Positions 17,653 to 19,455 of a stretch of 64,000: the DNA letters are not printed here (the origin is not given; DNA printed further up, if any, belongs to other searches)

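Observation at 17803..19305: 500-aa ORF next to herA looks like a stripped-down, catalytically dead family B DNA polymerase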

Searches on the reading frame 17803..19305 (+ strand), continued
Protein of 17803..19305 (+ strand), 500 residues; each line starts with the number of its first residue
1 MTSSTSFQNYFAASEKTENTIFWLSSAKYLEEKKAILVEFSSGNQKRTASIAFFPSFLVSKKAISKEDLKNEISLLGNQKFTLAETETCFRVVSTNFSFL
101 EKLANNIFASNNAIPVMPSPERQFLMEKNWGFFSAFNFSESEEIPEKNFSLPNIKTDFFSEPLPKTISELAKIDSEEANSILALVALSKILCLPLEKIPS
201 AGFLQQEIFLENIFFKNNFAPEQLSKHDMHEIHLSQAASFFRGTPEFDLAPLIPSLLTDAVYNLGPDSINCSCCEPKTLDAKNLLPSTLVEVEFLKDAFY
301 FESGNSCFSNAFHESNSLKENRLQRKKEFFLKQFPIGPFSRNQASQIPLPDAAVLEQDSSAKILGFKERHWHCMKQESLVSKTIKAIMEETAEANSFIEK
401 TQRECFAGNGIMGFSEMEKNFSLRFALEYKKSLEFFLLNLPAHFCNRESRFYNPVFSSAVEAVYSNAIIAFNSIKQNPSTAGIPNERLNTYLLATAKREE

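Call 49: search_protein_representatives(alignment_id=A1)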
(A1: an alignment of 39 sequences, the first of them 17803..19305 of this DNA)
Query: 39 sequences, 510 profile positions. Proteins with E-value up to 0.001 (for the whole library): 210; up to 1e-10: 167; up to 1e-30: 141. The best 150 are listed.
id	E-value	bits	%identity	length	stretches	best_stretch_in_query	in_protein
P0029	4.0e-182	623.1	-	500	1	2-509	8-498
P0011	2.6e-177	607.2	-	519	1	5-508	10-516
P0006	1.6e-172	591.4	-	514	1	3-482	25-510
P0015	4.1e-171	586.8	-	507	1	3-508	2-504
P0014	1.0e-169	582.2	-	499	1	4-498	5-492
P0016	1.5e-166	571.8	-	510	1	3-508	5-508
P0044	2.7e-164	564.3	-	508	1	1-507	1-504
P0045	3.0e-162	557.5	-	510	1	4-502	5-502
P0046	2.3e-161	554.7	-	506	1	4-500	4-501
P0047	4.7e-156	537.1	-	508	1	5-506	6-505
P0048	3.0e-155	534.5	-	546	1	5-507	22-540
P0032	6.1e-155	533.4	-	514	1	4-505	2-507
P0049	1.4e-149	515.8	-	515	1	3-508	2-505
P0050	7.3e-148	510.1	-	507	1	8-504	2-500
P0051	1.3e-147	509.3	-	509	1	6-501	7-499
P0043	1.9e-22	96.3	-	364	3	271-434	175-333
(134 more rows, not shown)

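Call 51: search_solved_structures(query=A3, max_evalue=10, show_alignments=3)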
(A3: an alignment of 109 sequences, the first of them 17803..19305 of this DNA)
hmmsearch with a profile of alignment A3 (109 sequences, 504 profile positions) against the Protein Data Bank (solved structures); distinct sequences matched with E-value up to 10: 8.
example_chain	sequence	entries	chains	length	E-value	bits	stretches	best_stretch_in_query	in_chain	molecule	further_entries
5mdn_A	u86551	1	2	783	0.009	18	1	403-486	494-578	DNA polymerase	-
8s84_A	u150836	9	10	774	0.15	14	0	410-475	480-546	DNA polymerase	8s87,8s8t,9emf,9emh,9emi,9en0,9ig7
9mj5_S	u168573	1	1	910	0.32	12.9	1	379-479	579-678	DNA polymerase alpha catalytic subunit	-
5iud_A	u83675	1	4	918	0.32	12.9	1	379-479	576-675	DNA polymerase alpha catalytic subunit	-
4q5v_A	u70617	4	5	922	0.33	12.9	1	379-479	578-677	DNA polymerase alpha catalytic subunit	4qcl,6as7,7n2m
8ssm_C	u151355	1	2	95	0.52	12.2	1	2-33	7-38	CdiI (immunity protein)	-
6raw_L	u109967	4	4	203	0.63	12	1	317-348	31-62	Probable DNA replication complex GINS protein PSF2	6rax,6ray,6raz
3a2f_A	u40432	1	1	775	1.2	11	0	213-261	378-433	DNA polymerase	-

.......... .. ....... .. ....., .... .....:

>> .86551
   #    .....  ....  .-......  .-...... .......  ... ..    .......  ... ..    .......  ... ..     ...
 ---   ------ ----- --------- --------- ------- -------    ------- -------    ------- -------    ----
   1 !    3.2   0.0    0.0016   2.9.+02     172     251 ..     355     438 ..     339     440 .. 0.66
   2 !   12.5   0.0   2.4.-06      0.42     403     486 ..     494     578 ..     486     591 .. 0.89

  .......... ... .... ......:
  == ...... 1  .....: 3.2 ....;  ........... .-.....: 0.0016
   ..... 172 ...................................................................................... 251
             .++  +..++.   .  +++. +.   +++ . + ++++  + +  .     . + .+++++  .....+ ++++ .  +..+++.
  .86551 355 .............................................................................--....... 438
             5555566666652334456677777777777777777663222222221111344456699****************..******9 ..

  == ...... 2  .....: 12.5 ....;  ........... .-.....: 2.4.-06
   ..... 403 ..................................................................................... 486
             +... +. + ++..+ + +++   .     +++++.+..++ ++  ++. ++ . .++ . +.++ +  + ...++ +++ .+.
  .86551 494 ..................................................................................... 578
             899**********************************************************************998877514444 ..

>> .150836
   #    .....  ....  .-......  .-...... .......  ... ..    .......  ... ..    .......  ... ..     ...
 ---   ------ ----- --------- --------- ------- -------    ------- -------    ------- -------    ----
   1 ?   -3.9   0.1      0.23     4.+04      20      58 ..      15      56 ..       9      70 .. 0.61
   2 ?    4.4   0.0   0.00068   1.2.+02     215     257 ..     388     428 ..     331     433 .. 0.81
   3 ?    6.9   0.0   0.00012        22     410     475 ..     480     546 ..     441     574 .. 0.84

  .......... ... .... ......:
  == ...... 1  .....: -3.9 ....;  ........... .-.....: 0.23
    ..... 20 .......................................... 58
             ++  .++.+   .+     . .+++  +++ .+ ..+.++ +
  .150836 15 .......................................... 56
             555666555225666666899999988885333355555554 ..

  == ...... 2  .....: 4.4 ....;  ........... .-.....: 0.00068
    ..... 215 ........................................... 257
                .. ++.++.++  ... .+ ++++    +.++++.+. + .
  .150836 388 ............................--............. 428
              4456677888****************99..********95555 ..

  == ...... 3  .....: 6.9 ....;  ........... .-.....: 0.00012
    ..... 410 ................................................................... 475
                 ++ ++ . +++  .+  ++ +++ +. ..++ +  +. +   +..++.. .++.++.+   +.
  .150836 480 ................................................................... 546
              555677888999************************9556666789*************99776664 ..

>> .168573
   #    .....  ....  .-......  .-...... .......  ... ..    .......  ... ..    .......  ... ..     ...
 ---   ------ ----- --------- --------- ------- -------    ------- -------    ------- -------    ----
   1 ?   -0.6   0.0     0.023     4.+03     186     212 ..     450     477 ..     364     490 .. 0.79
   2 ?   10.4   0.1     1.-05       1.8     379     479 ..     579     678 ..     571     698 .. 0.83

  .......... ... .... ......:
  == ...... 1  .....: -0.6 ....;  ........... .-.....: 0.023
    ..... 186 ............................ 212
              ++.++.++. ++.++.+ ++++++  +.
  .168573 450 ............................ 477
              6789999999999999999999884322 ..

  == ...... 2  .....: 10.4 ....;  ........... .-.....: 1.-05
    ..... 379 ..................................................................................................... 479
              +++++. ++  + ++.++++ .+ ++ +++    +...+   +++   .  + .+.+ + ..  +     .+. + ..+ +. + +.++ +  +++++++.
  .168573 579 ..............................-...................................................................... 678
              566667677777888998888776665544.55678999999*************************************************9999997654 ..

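Call 64: find_encoding_contigs(protein=P0043, flank=8000, max_places=2)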
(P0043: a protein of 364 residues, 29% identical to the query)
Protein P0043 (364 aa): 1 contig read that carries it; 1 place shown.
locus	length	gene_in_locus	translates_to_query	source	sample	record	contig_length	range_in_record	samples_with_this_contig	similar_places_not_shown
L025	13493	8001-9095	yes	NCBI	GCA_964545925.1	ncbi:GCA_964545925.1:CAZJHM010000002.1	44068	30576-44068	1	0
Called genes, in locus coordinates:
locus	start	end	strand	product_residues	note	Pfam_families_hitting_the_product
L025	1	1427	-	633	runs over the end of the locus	PF00493:MCM (faint), PF01078:Mg_chelatase, PF05496:RuvB_N (faint), PF07728:AAA_5 (weak), PF00158:Sigma54_activat, PF20436:LonB_AAA-LID (weak), PF05362:Lon_C, PF13541:ChlI, +3 more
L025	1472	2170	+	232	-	PF00705:PCNA_N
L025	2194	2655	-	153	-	PF12802:MarR_2 (faint), PF24034:DUF7343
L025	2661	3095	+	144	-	PF02687:FtsX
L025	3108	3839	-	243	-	-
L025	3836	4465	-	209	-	PF07853:DUF1648, PF13630:SdpI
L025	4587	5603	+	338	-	PF09376:NurA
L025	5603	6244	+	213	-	PF00702:Hydrolase, PF13419:HAD_2, PF13242:Hydrolase_like (weak)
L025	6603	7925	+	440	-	PF01935:DUF87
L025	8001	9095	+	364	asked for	-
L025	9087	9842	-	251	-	PF02673:BacA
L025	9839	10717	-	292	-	PF00892:EamA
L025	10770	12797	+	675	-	PF02463:SMC_N, PF13175:AAA_15, PF13476:AAA_23, PF13555:AAA_29 (weak), PF13304:AAA_21 (weak)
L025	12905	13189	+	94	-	-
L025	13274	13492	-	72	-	?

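Call 65: find_encoding_contigs(protein=P0041, flank=8000, max_places=2)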
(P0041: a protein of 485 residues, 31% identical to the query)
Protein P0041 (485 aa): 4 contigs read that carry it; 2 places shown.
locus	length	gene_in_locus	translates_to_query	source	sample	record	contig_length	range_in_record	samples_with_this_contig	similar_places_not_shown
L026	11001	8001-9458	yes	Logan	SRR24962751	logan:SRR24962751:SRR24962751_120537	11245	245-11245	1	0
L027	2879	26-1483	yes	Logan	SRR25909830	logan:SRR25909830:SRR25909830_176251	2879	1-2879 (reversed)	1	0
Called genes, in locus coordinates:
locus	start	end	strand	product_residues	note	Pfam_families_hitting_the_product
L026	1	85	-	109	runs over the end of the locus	?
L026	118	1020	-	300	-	PF01435:Peptidase_M48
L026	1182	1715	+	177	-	-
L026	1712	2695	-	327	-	PF07521:RMMBL (faint), PF16661:Lactamase_B_6 (faint)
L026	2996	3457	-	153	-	-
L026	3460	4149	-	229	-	-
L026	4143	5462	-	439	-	PF03142:Chitin_synth_2 (faint), PF00535:Glycos_transf_2, PF13641:Glyco_tranf_2_3, PF13506:Glyco_transf_21, PF13632:Glyco_trans_2_3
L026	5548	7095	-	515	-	PF09594:GT87 (weak)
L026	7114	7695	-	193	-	PF00535:Glycos_transf_2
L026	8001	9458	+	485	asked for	-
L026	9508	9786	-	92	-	PF01918:Alba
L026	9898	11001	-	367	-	?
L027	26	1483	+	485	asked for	-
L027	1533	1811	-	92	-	PF01918:Alba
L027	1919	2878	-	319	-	?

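Call 67: search_protein_families(library=pfam, proteins=[L012:12680-13522:+, L016:3327-3686:-, L025:8001-9095:+, L026:9898-11001:-], max_evalue=0.1)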
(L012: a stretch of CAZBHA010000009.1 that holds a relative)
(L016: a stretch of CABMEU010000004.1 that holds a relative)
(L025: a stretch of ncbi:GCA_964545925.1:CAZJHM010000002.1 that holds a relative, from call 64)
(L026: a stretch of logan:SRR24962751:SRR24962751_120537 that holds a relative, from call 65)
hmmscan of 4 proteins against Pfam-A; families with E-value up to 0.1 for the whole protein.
L012:12680-13522:+ (280 aa): 1 family
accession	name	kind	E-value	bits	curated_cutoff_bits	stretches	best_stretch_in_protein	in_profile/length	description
PF14528.11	LAGLIDADG_3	-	1.4e-06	28.9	22.5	1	114-206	5-82/82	LAGLIDADG-like domain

L016:3327-3686:- (119 aa): 0 families

L025:8001-9095:+ (364 aa): 0 families

L026:9898-11001:- (367 aa): 3 families
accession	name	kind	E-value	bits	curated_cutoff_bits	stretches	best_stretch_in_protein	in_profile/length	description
PF13385.13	Laminin_G_3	-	9.1e-26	91.2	27.6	1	213-361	11-151/151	Concanavalin A-like lectin/glucanases superfamily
PF07953.20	Toxin_R_bind_N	-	1e-07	32.3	23.8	1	168-355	4-191/191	Clostridium neurotoxin, N-terminal receptor binding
PF02973.23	Sialidase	-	0.00021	21.3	26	1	299-362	118-183/189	Sialidase, N-terminal domain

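Call 78: fold_search(model_id=the predicted structure, library=viral)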
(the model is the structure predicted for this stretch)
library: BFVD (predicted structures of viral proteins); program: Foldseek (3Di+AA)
matches with E <= 10: 508; with E <= 0.001: 10
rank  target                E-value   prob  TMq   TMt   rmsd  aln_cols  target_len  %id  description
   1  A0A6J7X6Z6            2.2e-04  0.99  0.30  0.18  19.0       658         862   10  DNA-directed DNA polymerase [uncultured Caudovirales phage]
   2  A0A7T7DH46            2.8e-04  1.00  0.43  0.22  14.1       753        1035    6  (no name in the UniProt tables at hand)
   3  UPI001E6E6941         3.3e-04  1.00  0.40  0.24  14.5       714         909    8  (no name look-up for this kind of identifier)
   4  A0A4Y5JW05            3.3e-04  1.00  0.33  0.23  18.3       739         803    9  DNA-directed DNA polymerase [Pseudomonas phage vB_PaeM_PA5oct]
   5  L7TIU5                3.6e-04  1.00  0.36  0.22  17.3       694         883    7  DNA-directed DNA polymerase [Halorubrum sodomense tailed virus 2]
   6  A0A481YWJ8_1          4.6e-04  1.00  0.34  0.22   8.6       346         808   12  DNA-directed DNA polymerase [Marseillevirus LCMAC103]
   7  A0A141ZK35            5.6e-04  1.00  0.29  0.11  18.3       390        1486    9  (no name in the UniProt tables at hand)
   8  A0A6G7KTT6            5.9e-04  1.00  0.36  0.17  19.1       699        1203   10  DNA polymerase beta [African swine fever virus]
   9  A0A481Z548            7.6e-04  1.00  0.48  0.25  13.4       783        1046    8  DNA-directed DNA polymerase [Pithovirus LCPAC104]
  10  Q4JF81                7.6e-04  1.00  0.45  0.22  14.7       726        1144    8  DNA-directed DNA polymerase [Heterosigma akashiwo virus 01]
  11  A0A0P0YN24            1.4e-03  1.00  0.40  0.24  15.8       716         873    9  (no name in the UniProt tables at hand)
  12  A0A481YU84            1.5e-03  1.00  0.45  0.20  14.2       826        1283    8  DNA-directed DNA polymerase [Marseillevirus LCMAC102]
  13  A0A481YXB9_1          1.5e-03  1.00  0.41  0.29  11.6       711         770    8  DNA polymerase [Marseillevirus LCMAC201]
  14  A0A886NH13            1.5e-03  0.98  0.35  0.15  22.1       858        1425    9  (no name in the UniProt tables at hand)
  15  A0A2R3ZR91            3.5e-03  1.00  0.28  0.13  16.0       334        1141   10  (no name in the UniProt tables at hand)
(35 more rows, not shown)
